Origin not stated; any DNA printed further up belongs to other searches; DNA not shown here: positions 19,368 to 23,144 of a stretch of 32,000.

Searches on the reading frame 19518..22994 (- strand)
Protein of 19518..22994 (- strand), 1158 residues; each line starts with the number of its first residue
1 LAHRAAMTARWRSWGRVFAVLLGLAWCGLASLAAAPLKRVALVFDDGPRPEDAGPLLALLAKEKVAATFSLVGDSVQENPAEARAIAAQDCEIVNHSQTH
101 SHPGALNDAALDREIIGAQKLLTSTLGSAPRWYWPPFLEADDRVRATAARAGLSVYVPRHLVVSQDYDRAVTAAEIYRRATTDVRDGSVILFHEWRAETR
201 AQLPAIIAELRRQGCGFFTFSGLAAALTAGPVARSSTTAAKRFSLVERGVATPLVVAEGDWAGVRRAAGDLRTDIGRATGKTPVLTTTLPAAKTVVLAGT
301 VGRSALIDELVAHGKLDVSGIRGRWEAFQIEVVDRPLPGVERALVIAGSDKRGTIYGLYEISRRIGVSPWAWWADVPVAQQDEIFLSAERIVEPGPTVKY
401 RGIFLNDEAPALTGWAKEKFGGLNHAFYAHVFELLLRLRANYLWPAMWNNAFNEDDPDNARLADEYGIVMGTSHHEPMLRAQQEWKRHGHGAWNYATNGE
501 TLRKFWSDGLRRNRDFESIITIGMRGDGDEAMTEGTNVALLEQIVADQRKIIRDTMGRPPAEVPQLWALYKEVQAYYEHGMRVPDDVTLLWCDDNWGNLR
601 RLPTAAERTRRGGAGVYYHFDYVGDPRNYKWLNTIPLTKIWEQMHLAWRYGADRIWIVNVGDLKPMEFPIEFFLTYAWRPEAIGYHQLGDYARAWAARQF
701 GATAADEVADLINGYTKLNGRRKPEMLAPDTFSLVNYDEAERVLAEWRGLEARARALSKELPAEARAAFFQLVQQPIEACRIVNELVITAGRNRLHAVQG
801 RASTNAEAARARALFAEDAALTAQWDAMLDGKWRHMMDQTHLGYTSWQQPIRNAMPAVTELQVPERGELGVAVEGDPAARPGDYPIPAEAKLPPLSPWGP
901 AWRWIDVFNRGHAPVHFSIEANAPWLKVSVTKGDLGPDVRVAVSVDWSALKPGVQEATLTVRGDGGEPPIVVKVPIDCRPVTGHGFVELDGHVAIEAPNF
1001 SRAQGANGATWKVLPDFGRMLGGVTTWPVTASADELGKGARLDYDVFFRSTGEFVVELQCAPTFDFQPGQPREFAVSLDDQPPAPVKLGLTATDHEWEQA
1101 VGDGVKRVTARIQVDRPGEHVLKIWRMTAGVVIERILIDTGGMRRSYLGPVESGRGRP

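Call 6: search_protein_families(library=pfam, proteins=[window:19518-22994:-], max_evalue=0.001)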
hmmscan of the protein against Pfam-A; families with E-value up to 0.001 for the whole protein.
window:19518-22994:- (1158 aa): 4 families
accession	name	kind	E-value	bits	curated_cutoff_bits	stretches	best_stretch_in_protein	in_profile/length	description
PF15979.11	Glyco_hydro_115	-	1.4e-159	531.4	27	1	396-726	4-335/335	Glycosyl hydrolase family 115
PF17829.7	GH115_C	-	2.4e-52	177.7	24.1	1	985-1152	1-172/172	Glycosyl hydrolase family 115 C-terminal domain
PF01522.26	Polysacc_deac_1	-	1.7e-22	80.1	23.1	1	37-155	6-123/124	Polysaccharide deacetylase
PF19190.6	BACON_2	-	0.00037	20.8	25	1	907-963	25-83/94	Viral BACON domain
